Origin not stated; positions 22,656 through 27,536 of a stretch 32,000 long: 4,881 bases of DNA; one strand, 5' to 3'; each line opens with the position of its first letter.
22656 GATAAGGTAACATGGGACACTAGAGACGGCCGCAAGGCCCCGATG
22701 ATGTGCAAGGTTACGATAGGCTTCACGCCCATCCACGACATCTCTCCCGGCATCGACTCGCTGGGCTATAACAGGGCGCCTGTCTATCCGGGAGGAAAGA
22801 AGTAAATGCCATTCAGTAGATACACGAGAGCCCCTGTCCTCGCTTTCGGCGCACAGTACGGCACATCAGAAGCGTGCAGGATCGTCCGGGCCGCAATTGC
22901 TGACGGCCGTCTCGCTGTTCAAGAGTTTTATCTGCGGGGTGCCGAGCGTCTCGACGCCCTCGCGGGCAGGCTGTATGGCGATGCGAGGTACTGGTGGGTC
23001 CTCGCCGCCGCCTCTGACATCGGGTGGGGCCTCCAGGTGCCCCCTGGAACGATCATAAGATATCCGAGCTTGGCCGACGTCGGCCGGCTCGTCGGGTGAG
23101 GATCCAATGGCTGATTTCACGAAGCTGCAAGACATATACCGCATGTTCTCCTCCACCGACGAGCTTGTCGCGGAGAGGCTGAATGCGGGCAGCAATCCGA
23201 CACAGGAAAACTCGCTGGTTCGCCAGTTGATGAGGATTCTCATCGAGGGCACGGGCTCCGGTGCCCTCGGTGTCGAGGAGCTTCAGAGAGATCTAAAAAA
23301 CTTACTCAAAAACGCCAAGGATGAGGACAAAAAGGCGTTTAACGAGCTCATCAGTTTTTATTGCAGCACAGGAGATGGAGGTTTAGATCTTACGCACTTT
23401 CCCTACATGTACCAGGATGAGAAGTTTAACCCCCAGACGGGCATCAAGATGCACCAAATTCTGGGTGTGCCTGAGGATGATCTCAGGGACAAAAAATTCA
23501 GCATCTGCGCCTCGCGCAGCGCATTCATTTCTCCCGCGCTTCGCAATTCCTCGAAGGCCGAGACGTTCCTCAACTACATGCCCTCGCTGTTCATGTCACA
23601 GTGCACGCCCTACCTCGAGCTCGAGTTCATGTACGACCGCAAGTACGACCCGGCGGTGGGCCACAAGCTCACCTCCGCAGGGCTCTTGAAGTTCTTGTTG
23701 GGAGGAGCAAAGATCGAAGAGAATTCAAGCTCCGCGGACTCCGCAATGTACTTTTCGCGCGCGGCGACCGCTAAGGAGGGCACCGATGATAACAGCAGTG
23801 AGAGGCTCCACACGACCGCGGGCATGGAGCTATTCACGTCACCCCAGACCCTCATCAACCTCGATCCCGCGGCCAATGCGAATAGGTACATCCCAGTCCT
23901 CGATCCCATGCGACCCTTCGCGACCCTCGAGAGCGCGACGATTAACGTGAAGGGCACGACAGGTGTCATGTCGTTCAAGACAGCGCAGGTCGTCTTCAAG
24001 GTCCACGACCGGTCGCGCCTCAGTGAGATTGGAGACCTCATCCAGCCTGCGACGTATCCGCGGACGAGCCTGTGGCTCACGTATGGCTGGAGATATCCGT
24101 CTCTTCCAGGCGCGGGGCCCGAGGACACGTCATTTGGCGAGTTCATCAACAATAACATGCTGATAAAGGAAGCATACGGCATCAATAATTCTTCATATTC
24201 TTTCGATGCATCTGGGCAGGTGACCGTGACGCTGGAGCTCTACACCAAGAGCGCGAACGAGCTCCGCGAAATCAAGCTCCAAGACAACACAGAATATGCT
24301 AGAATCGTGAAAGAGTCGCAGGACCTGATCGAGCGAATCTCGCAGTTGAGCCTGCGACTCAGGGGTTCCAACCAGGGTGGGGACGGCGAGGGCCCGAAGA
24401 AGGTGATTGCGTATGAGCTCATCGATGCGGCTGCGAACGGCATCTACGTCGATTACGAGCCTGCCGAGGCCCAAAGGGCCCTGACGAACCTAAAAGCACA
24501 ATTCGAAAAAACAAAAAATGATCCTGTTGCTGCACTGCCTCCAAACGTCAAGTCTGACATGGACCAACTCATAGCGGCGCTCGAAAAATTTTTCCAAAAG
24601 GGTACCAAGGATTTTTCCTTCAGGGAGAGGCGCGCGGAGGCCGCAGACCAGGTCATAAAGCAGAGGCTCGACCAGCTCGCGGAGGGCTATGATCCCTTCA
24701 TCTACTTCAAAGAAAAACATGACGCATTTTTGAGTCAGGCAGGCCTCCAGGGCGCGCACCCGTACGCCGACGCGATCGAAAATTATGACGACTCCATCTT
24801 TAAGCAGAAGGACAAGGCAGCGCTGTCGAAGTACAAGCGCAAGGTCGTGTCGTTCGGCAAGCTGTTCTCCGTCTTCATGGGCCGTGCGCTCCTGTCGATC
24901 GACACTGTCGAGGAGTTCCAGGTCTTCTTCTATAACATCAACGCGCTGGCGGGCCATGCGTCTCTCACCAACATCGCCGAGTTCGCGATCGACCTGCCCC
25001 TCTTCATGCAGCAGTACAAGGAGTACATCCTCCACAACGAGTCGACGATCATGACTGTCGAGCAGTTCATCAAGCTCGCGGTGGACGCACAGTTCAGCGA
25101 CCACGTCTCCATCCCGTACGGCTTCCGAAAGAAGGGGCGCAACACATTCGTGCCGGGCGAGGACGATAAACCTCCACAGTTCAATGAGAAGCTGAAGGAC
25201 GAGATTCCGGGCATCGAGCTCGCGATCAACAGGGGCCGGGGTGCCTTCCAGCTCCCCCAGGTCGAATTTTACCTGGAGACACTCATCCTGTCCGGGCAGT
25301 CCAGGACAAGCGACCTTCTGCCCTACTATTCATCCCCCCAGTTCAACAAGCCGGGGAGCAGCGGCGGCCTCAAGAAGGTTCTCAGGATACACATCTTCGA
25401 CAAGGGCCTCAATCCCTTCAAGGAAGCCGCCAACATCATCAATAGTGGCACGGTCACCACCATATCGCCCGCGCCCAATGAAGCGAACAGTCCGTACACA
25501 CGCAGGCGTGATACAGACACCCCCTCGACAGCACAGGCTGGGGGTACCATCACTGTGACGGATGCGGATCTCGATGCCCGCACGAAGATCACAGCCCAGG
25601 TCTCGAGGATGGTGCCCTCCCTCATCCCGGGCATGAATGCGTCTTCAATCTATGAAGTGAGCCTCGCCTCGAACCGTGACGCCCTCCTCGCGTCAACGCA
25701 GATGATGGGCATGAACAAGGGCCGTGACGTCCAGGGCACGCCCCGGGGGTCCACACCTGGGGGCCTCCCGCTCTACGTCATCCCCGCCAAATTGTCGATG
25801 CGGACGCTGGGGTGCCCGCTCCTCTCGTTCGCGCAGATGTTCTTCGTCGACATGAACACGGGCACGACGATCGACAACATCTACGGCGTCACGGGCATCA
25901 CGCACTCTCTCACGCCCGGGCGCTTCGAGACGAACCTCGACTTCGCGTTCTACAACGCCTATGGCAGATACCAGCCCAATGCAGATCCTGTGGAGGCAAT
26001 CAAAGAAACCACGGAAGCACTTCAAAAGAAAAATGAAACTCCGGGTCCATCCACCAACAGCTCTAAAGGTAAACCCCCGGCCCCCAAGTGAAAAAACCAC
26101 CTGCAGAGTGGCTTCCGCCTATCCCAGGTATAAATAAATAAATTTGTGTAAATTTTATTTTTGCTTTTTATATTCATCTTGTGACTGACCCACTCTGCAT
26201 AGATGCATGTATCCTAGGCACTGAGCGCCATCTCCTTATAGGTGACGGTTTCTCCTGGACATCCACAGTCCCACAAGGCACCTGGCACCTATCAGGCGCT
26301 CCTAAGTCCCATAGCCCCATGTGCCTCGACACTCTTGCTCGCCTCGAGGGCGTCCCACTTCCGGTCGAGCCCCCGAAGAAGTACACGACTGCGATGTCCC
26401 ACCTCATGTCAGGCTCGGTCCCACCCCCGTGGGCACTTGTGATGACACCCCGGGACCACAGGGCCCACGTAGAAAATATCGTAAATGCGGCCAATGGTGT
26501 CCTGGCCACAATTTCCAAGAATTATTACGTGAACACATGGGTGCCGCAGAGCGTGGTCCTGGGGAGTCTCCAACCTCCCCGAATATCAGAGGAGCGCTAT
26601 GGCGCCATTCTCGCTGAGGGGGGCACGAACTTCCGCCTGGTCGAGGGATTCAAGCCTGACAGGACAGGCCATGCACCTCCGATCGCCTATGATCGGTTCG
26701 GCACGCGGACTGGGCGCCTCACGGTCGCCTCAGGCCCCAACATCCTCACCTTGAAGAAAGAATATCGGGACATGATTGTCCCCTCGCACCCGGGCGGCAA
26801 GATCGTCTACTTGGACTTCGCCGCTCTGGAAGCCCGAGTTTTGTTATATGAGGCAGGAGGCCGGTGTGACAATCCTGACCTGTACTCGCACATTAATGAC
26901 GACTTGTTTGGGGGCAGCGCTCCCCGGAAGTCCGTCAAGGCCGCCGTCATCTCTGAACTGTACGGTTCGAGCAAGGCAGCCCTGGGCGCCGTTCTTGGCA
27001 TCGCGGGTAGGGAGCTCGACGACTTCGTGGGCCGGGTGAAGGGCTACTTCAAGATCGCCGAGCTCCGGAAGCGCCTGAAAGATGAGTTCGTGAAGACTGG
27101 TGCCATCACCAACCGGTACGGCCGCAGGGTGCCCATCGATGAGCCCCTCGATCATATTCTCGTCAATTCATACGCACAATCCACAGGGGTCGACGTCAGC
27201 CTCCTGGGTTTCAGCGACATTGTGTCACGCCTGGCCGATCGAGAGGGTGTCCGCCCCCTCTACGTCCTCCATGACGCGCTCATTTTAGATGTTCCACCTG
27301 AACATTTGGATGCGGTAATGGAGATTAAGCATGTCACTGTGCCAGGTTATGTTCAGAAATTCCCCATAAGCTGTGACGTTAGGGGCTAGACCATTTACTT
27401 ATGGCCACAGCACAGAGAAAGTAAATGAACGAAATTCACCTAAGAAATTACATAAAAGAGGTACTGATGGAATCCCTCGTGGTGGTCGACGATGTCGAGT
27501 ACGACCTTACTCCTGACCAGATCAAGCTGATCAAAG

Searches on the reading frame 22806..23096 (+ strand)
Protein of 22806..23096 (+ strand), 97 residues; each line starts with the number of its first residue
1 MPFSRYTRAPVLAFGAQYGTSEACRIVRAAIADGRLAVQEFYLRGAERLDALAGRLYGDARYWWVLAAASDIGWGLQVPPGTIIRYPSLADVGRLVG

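Call 31: search_protein_families(library=pfam, proteins=[window:22806-23096:+], max_evalue=0.01)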
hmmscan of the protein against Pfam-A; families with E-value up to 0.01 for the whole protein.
window:22806-23096:+ (97 aa): 1 family
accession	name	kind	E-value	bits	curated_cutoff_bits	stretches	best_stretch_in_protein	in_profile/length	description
PF11246.14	Phage_gp53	-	0.0074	16.4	21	1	37-67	44-74/200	Base plate wedge protein 53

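Call 70: search_protein_families(library=phrogs, proteins=[window:22806-23096:+], max_evalue=0.001)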
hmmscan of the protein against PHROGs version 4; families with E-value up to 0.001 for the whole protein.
window:22806-23096:+ (97 aa): 2 families
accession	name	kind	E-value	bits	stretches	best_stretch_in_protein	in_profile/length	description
phrog_7145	-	tail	9.7e-09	36.3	1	44-94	46-99/108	baseplate wedge subunit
phrog_232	-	tail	1.8e-05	25.6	1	29-72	38-81/296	baseplate wedge subunit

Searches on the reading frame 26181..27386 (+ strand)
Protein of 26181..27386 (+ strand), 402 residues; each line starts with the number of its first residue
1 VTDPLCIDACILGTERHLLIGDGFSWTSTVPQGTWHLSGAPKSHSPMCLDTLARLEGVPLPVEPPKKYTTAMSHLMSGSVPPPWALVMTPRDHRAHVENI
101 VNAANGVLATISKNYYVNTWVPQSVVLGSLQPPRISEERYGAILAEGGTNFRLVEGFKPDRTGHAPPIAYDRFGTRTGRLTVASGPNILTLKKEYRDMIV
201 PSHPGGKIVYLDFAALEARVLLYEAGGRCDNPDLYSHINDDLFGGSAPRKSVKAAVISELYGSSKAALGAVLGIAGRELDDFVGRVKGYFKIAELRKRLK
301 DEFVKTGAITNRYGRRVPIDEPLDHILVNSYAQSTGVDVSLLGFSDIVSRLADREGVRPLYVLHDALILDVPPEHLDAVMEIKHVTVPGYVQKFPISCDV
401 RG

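Call 31: search_protein_families(library=pfam, proteins=[window:26181-27386:+], max_evalue=0.01)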
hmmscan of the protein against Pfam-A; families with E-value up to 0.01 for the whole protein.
window:26181-27386:+ (402 aa): 1 family
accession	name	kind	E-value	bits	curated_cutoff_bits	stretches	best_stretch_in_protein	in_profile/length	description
PF00476.26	DNA_pol_A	-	1.7e-11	44.1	34.3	1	171-385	112-355/381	DNA polymerase family A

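Call 70: search_protein_families(library=phrogs, proteins=[window:26181-27386:+], max_evalue=0.001)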
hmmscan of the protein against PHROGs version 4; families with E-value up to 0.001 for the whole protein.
window:26181-27386:+ (402 aa): 2 families
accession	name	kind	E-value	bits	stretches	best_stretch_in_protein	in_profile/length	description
phrog_17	-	DNA, RNA and nucleotide metabolism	1e-23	84.3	1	173-387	968-1209/1445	DNA polymerase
phrog_15971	-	DNA, RNA and nucleotide metabolism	1.2e-06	28.9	1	169-384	127-346/376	DNA polymerase I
